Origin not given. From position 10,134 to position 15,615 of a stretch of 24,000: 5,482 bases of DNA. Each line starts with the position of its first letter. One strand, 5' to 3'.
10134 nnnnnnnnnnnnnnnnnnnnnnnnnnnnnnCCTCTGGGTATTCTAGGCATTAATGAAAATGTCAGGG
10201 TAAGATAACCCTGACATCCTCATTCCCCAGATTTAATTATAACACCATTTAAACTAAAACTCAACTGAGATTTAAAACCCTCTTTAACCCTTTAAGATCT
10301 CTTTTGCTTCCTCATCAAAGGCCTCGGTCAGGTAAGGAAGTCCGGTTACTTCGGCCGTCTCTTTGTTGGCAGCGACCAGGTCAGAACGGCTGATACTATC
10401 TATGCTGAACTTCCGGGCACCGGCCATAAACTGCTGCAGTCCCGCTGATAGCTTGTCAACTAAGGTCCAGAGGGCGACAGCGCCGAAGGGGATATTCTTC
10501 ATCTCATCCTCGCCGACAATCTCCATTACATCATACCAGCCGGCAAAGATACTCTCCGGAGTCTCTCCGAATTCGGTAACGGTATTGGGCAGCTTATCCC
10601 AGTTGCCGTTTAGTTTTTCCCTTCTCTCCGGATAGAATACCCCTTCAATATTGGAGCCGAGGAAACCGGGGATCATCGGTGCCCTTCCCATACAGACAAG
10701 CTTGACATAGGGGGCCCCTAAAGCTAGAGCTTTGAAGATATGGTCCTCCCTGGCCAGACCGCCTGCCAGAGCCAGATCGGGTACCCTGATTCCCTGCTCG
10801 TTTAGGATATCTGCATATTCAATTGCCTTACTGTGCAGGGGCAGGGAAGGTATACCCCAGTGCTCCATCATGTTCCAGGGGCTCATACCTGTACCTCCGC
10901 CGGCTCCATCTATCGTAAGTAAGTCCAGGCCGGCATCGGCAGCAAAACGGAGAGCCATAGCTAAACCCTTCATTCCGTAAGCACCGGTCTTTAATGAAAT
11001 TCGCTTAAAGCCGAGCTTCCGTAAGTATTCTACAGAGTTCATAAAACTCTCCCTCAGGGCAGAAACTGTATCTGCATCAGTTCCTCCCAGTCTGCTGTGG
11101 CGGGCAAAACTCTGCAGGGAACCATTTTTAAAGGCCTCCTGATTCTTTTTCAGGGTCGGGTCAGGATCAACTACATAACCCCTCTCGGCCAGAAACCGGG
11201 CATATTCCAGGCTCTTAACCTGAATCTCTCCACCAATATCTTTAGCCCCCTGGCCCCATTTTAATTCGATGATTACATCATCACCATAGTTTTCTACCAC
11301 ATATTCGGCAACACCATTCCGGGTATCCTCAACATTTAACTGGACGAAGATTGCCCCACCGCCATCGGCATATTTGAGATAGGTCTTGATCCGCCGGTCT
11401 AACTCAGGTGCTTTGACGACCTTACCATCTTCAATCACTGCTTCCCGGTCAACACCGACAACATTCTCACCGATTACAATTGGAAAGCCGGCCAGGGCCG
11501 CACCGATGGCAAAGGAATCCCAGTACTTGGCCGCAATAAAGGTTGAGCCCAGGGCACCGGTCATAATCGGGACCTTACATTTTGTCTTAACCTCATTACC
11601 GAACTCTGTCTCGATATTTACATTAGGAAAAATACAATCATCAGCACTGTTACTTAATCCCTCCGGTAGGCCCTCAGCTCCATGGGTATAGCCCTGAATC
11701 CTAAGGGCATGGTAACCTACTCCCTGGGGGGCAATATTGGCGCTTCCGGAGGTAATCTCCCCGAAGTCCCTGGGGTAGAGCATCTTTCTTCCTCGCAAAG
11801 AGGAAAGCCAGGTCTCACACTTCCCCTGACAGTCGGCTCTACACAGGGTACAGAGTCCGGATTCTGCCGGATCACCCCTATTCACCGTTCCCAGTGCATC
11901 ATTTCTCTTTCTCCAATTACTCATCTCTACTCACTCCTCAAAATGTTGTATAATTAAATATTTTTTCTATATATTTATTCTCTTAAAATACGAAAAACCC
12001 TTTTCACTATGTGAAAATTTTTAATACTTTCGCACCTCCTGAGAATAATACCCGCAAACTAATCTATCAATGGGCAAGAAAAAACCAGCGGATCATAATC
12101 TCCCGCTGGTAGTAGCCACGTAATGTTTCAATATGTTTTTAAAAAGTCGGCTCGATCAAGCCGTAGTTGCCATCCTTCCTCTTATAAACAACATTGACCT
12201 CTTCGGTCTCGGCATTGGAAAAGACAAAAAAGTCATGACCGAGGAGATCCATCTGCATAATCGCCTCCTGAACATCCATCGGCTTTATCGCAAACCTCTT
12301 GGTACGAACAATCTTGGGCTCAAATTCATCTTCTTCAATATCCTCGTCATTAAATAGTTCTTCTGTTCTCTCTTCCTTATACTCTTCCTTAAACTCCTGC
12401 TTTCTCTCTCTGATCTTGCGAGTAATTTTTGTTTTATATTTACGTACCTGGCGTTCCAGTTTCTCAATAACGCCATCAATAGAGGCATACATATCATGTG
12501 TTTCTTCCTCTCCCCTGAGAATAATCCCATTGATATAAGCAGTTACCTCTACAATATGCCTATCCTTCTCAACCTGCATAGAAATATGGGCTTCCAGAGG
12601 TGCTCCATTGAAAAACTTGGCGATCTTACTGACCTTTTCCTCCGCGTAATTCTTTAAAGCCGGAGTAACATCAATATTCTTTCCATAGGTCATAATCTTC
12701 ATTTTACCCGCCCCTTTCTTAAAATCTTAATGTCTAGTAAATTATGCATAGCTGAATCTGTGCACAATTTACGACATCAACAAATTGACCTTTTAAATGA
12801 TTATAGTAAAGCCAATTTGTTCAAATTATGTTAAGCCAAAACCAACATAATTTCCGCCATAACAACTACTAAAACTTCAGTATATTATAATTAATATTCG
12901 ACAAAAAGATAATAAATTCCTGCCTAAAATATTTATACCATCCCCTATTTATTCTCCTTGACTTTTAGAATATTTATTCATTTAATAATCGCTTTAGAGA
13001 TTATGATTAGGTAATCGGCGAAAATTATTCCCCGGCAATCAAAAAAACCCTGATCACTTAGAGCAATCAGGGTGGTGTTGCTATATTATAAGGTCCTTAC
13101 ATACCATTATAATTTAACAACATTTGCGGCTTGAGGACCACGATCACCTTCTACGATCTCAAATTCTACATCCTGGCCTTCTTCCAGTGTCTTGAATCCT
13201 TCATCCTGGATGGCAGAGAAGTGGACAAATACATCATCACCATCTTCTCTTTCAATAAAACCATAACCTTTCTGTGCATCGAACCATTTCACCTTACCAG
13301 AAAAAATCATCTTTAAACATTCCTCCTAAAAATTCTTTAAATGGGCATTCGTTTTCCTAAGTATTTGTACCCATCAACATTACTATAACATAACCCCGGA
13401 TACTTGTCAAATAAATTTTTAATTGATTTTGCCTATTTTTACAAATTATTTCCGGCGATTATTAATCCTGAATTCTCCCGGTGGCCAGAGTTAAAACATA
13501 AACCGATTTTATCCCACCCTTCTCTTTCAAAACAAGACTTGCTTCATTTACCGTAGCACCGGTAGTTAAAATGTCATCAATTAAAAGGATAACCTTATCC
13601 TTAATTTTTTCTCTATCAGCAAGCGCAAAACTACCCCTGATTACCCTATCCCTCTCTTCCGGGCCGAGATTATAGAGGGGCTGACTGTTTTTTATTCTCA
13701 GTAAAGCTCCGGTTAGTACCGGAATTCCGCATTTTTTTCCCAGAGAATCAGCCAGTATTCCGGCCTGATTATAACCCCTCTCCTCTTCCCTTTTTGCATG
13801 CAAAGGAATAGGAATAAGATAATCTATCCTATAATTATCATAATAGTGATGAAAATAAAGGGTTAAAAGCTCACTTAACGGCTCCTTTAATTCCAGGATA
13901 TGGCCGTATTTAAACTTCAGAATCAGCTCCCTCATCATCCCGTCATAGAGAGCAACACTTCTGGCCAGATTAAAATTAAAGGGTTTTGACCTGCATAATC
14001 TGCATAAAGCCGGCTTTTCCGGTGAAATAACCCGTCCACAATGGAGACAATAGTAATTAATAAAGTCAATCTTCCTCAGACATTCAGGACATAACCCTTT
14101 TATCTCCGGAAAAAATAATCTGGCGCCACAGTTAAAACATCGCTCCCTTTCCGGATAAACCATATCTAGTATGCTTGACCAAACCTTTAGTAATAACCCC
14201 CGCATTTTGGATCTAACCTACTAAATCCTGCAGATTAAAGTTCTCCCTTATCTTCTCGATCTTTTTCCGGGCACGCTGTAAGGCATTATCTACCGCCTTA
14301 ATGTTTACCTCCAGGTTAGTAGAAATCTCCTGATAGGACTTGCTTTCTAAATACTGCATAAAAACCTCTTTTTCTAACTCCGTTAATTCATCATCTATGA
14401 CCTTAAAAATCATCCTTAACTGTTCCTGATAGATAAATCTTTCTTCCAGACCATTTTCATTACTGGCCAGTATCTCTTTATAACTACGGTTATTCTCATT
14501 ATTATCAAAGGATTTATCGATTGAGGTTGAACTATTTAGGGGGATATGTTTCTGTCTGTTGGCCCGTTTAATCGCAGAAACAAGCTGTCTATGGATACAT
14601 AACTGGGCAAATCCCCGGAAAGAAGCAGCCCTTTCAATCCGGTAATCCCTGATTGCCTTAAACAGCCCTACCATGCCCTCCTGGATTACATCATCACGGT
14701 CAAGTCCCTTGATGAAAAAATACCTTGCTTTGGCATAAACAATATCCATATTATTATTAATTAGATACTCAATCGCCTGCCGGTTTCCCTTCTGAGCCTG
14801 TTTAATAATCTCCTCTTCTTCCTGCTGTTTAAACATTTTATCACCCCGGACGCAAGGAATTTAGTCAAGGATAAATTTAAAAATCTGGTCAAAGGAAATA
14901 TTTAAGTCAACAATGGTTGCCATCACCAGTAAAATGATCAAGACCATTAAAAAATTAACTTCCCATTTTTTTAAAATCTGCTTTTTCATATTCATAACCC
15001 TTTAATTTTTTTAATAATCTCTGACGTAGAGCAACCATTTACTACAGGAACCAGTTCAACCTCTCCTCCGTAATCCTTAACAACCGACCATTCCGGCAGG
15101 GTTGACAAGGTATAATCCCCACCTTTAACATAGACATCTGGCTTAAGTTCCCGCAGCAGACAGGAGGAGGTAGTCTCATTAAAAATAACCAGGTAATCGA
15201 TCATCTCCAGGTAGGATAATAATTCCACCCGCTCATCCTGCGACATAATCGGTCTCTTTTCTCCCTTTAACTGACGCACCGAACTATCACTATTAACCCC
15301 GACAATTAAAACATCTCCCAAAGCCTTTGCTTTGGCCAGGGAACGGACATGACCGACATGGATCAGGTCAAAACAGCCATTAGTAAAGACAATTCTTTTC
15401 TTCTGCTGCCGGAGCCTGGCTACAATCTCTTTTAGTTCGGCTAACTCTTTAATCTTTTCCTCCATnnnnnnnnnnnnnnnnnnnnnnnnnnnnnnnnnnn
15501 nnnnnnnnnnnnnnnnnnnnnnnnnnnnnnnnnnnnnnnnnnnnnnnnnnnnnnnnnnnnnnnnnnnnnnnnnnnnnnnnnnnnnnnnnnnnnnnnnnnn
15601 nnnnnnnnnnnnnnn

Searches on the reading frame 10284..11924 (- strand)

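Call 6: search_protein_families(library=pfam, proteins=[window:10284-11924:-])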
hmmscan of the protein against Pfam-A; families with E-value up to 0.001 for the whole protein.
window:10284-11924:- (546 aa): 1 family
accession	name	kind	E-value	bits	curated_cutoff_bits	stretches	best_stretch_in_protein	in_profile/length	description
PF01645.23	Glu_synthase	-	3.2e-15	56.6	20.4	1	294-418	191-309/369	Conserved region in glutamate synthase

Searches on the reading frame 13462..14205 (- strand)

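Call 58: search_protein_families(library=pfam, proteins=[window:13462-14205:-], max_evalue=0.01)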
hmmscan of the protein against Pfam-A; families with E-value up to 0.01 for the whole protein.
window:13462-14205:- (247 aa): 4 families
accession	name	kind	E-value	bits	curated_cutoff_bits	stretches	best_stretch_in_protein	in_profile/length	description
PF18912.6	DZR_2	-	2.6e-07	30.8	27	1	12-71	1-55/56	Double zinc ribbon domain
PF00156.33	Pribosyltran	-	2.4e-06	27.4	26.3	1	185-241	79-124/158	Phosphoribosyl transferase domain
PF23455.1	DUF7129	-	3.7e-05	23.8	30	0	23-42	14-33/45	Domain of unknown function (DUF7129)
PF12773.13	DZR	-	0.0098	16.5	27.3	0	23-57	15-45/45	Double zinc ribbon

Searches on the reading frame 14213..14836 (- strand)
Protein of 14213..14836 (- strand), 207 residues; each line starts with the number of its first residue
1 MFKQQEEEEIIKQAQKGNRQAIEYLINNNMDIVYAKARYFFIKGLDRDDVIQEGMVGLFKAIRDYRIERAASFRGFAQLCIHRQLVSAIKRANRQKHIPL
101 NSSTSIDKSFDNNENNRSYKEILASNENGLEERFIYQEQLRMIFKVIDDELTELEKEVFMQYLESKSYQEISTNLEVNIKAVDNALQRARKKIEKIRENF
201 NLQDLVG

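Call 5: search_protein_families(library=pfam, proteins=[window:14213-14836:-])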
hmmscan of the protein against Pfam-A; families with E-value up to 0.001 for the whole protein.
window:14213-14836:- (207 aa): 3 families
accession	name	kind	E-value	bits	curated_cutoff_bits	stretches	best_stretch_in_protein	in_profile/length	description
PF04542.20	Sigma70_r2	-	5.7e-14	52.1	24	1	25-94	1-70/71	Sigma-70 region 2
PF08281.18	Sigma70_r4_2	-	6.9e-11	42.1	25.7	1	150-193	10-54/54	Sigma-70, region 4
PF06163.17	DUF977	-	0.00022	21.7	22.1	1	8-109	15-115/134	Bacterial protein of unknown function (DUF977)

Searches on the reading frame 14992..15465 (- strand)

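Call 5: search_protein_families(library=pfam, proteins=[window:14992-15465:-])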
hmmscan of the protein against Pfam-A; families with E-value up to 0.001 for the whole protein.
window:14992-15465:- (157 aa): 1 family
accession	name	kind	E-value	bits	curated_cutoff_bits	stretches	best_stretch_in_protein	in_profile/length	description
PF01467.32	CTP_transf_like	-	1.5e-20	74.2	21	1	27-149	1-129/133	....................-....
